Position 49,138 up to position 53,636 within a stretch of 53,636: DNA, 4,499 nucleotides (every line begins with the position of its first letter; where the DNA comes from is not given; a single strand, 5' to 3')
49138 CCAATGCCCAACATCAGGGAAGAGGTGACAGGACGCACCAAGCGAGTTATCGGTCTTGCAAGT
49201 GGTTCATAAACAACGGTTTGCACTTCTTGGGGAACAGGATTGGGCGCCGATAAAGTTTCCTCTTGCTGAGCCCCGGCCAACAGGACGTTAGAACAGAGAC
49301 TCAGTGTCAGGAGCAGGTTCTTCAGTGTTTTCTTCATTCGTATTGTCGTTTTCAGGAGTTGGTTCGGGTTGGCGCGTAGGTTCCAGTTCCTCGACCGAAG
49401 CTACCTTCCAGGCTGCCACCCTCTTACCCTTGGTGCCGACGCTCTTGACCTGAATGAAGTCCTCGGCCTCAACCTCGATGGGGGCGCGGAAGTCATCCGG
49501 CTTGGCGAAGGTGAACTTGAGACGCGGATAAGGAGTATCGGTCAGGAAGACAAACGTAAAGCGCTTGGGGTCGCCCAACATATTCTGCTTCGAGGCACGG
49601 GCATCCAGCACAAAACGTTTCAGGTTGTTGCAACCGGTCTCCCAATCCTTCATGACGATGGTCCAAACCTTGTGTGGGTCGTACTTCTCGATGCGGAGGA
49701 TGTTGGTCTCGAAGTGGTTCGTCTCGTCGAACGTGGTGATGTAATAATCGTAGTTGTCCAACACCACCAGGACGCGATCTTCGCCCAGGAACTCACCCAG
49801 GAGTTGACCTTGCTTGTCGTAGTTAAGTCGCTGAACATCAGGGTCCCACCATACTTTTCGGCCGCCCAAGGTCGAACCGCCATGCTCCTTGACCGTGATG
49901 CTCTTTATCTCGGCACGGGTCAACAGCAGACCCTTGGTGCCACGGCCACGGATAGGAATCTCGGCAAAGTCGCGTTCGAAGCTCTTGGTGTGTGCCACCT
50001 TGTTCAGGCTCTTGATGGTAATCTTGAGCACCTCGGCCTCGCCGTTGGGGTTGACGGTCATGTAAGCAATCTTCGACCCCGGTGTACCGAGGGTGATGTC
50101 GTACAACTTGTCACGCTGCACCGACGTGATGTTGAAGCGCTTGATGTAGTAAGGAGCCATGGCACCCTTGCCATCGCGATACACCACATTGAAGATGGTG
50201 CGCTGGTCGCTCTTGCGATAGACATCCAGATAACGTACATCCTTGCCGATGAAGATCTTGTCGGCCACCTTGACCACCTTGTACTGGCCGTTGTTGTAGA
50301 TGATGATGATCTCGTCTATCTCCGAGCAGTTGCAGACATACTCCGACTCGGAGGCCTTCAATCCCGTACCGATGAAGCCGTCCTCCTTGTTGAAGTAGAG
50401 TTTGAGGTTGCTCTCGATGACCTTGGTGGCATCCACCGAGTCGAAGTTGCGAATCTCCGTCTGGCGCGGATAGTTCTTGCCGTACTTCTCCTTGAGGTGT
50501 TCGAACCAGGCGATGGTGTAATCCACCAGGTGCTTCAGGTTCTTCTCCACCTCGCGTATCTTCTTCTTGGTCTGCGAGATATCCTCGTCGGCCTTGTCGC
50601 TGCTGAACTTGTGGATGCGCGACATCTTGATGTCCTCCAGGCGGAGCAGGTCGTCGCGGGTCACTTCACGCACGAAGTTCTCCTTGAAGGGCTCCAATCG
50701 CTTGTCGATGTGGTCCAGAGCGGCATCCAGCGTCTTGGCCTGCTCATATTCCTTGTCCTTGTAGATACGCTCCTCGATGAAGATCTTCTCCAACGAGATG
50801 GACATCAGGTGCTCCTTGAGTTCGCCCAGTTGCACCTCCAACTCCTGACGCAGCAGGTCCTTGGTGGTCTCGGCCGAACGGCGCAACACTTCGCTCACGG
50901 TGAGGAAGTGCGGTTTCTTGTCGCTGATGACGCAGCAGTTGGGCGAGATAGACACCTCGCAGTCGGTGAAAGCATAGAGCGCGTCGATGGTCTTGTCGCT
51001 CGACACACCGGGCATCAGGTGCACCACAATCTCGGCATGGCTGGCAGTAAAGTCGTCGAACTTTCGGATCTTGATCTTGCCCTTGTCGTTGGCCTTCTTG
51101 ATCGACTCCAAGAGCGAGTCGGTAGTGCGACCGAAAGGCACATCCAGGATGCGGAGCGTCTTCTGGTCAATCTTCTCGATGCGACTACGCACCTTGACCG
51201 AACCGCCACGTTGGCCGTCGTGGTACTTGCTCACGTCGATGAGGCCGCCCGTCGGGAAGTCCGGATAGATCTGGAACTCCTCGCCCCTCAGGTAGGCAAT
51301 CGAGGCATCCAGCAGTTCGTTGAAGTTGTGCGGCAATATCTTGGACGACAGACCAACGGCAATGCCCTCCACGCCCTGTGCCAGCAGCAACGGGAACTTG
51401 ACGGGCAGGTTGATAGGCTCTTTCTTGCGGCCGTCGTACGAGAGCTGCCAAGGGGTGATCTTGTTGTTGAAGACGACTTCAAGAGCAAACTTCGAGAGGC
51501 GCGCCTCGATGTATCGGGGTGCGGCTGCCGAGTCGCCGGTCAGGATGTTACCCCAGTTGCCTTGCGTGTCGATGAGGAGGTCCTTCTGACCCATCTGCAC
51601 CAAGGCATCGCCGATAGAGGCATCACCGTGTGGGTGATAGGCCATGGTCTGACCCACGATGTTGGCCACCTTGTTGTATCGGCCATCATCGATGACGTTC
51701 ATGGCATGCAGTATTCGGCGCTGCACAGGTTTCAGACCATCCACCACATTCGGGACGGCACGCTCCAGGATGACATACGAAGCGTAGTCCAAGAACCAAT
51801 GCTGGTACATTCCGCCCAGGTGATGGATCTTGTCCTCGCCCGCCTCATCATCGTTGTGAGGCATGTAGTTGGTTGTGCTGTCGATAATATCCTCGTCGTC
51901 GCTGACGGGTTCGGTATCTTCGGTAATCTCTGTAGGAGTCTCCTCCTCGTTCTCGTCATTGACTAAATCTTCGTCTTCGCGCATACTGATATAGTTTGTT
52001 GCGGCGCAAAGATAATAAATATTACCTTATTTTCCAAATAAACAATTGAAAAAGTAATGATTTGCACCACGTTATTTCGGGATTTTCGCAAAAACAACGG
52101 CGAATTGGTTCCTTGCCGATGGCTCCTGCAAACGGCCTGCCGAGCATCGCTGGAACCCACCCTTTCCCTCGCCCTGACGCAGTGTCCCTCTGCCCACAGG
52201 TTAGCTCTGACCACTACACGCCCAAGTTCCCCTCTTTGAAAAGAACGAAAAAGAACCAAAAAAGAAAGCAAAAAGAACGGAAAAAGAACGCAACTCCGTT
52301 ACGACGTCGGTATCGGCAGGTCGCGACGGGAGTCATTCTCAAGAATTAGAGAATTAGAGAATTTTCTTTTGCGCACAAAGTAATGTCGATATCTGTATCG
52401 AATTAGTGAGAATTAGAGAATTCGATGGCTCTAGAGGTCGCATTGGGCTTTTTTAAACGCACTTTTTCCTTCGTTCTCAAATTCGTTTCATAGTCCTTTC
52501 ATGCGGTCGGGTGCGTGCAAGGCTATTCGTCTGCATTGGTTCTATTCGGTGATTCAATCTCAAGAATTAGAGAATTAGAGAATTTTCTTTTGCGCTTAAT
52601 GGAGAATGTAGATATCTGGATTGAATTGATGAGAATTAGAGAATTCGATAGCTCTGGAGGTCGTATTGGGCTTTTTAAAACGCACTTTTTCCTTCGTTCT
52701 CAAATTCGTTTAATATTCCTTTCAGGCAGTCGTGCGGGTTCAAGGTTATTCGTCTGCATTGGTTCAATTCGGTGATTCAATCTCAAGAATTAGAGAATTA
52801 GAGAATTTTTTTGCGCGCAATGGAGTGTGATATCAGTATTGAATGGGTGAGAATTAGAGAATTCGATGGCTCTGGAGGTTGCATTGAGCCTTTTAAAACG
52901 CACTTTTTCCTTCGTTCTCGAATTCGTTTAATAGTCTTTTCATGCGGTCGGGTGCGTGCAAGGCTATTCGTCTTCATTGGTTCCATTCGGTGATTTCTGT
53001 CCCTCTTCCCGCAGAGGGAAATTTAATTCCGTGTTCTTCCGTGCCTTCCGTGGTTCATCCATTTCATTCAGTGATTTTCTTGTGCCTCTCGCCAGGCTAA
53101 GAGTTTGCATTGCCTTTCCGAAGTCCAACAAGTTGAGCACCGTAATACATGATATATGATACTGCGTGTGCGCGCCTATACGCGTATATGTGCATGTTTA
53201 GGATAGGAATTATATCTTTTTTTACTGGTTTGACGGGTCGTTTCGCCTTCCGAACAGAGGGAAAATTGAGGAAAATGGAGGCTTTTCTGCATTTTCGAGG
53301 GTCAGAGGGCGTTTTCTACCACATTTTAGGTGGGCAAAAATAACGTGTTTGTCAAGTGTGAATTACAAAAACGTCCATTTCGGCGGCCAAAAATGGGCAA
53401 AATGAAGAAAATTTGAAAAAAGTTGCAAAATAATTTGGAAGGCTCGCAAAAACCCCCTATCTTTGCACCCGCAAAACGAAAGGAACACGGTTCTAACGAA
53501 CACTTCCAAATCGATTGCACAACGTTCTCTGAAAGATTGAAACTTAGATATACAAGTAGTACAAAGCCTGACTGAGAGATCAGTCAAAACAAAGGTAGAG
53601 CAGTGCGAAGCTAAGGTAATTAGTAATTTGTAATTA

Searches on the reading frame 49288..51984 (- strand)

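Call 18: search_protein_families(library=pfam, proteins=[window:49288-51984:-])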
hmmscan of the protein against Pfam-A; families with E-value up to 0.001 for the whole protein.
window:49288-51984:- (898 aa): 1 family
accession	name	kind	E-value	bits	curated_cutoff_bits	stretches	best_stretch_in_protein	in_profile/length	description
PF00521.26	DNA_topoisoIV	-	1.8e-108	363.7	31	1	75-492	1-426/432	DNA gyrase/topoisomerase IV, subunit A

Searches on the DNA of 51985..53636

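Call 63: search_rna_families(source=window, start=51985, end=53636, threshold=evalue, max_evalue=1)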
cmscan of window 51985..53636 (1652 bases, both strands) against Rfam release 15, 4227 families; matches with E-value up to 1: 2.
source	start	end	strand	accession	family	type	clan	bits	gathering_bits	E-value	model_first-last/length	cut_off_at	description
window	53431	53511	-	RF03697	mir-722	Gene; miRNA;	-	20.2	81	0.99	1-67/67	no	mir-722 microRNA precursor family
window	52621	52704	+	RF01295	SCARNA7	Gene; snRNA; snoRNA; scaRNA;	-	16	65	0.27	1-330/330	no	Small Cajal body-specific RNA 7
